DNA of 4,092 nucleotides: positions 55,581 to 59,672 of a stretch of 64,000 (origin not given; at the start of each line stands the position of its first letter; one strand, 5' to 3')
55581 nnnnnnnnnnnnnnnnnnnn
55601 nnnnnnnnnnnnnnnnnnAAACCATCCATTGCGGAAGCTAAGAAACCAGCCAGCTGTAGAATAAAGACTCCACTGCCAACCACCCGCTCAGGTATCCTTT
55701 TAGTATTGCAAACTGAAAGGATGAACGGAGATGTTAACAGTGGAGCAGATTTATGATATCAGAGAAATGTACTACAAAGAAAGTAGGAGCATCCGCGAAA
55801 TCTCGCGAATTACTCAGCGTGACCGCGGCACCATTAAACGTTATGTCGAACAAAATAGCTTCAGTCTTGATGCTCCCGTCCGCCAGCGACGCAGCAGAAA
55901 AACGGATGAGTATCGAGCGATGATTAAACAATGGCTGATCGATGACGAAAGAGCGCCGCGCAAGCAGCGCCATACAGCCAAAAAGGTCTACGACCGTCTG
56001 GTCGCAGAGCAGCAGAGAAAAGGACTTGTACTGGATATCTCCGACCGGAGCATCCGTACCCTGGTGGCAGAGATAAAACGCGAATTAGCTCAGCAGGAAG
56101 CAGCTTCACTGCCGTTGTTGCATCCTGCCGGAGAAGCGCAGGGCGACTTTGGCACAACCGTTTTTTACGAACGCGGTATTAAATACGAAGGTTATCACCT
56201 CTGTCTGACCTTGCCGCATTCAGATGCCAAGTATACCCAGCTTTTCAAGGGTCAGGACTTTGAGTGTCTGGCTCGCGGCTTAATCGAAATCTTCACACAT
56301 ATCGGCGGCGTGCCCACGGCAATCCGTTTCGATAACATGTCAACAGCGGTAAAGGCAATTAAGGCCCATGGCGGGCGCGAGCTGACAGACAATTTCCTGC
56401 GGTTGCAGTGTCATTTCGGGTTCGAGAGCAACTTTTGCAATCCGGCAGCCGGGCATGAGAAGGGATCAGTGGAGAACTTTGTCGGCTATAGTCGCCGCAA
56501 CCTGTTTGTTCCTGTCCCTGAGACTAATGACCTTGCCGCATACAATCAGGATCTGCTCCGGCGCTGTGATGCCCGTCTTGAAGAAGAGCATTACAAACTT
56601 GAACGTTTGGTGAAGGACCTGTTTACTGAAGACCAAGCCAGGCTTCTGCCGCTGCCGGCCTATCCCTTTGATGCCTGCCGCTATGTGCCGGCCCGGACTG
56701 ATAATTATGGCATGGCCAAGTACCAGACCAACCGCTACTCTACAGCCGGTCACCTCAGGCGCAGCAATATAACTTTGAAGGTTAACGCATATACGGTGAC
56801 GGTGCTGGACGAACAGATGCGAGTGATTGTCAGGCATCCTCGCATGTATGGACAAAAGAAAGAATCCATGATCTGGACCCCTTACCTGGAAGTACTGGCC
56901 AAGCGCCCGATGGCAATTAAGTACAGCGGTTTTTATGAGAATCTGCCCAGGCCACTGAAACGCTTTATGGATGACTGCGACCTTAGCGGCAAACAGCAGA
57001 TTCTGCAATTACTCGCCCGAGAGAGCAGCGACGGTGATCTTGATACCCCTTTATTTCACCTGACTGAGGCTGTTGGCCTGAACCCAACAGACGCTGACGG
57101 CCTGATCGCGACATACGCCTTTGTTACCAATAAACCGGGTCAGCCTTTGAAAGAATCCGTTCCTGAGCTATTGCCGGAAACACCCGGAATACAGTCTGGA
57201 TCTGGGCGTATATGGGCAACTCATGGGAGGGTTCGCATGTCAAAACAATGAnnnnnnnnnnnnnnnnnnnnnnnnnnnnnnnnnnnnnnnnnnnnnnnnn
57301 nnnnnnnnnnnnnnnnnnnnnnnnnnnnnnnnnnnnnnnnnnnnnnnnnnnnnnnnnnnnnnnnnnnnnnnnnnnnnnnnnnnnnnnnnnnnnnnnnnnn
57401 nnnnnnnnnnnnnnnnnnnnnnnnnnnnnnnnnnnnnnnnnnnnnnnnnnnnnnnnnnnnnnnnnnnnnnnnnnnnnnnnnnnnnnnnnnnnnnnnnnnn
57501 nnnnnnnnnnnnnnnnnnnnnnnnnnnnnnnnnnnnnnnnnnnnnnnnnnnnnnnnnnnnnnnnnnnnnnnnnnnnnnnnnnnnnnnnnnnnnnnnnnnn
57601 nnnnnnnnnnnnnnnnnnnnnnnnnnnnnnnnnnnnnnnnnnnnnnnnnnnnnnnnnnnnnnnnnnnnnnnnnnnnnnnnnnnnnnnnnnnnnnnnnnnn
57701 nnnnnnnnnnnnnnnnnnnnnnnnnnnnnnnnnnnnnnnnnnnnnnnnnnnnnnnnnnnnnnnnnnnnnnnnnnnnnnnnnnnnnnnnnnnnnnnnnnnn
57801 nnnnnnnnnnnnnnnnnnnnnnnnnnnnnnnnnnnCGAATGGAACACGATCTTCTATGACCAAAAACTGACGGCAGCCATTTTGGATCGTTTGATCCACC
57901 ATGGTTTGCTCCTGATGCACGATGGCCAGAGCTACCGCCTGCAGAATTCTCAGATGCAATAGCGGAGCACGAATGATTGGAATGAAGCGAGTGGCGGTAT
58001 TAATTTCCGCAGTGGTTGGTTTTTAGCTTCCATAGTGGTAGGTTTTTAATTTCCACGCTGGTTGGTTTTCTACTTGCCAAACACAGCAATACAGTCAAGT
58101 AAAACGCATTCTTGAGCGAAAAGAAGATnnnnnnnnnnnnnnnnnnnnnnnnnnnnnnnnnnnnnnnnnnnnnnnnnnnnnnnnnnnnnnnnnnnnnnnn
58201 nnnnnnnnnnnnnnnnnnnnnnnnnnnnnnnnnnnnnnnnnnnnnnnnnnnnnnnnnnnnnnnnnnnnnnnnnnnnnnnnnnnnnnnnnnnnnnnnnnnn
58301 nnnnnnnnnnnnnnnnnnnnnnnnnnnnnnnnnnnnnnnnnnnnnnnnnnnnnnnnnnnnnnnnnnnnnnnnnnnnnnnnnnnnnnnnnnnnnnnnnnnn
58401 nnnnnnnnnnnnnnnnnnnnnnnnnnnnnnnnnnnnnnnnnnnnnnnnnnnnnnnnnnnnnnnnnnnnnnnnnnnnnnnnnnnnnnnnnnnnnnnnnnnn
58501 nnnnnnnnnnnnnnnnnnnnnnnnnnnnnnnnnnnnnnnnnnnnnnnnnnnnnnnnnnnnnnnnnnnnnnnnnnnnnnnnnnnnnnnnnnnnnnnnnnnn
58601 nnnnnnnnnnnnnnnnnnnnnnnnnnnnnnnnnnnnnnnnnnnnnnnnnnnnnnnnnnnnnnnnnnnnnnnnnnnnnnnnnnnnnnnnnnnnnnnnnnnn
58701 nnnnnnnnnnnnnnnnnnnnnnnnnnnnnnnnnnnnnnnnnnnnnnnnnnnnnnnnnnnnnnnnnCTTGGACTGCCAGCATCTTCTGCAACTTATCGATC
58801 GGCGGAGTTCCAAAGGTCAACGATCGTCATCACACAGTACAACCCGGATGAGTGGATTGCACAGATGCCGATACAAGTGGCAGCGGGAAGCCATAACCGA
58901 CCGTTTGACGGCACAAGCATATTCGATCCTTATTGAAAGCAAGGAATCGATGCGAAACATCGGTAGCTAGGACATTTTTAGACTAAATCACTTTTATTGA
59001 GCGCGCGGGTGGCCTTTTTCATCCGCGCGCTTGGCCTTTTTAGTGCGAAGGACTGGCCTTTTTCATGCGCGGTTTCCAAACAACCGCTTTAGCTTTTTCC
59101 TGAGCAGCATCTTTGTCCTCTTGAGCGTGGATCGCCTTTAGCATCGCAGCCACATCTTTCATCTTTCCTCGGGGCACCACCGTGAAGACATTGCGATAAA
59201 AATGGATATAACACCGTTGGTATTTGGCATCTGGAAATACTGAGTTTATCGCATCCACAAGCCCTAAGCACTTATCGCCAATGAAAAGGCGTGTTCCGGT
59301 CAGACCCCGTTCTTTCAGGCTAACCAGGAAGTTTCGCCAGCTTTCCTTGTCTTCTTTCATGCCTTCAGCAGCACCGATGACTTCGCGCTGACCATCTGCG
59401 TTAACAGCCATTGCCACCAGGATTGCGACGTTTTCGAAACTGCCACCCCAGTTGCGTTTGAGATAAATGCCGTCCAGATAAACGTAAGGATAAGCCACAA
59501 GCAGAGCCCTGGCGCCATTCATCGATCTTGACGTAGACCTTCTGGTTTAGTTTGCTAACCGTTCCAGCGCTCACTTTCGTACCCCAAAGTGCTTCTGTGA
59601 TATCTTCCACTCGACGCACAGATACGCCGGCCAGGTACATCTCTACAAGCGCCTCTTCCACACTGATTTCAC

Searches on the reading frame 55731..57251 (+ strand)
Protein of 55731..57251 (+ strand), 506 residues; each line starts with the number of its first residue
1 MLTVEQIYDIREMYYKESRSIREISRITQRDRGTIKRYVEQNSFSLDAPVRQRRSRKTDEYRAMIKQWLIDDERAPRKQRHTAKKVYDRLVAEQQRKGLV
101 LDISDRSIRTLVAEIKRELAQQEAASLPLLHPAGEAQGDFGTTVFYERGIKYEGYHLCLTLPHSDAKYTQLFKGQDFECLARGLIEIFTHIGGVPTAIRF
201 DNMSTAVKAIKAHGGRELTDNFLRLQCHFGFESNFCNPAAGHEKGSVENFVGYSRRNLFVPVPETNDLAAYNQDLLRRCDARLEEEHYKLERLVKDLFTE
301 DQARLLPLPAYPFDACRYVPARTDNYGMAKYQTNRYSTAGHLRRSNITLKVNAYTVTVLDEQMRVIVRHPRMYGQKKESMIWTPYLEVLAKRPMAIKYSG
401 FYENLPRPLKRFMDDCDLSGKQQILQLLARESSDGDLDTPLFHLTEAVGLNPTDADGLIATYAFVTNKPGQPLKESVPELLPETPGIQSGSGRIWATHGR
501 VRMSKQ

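Call 31: find_encoding_contigs(protein=window:55731-57251:+, flank=10000, max_places=1)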
Protein window:55731-57251:+ (506 aa): no gene with exactly this product is on record in the collection.

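Call 33: search_protein_families(library=pfam, proteins=[window:55731-57251:+], max_evalue=0.00001)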
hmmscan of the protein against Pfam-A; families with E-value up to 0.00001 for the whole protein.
window:55731-57251:+ (506 aa): 1 family
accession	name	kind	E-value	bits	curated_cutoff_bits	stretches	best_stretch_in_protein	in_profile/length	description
PF22483.2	Mu-transpos_C_2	-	3.4e-11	43.1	27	1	308-377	1-69/73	Mu transposase, C-terminal domain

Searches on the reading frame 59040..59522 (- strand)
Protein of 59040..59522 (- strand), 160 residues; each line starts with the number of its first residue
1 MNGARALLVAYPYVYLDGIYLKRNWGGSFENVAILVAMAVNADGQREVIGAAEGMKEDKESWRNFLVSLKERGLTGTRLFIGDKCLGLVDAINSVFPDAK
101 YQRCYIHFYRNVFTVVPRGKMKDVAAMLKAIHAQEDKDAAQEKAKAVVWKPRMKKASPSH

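Call 43: search_protein_families(library=pfam, proteins=[window:59040-59522:-], max_evalue=0.001)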
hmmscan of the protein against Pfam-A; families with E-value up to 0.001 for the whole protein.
window:59040-59522:- (160 aa): 2 families
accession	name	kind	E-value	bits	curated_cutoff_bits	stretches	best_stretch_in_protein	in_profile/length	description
PF00872.24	Transposase_mut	-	1.5e-42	146.3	21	1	5-148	154-297/379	Transposase, Mutator family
PF10551.15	MULE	-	1.2e-09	38.9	27.6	1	14-111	2-99/99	MULE transposase domain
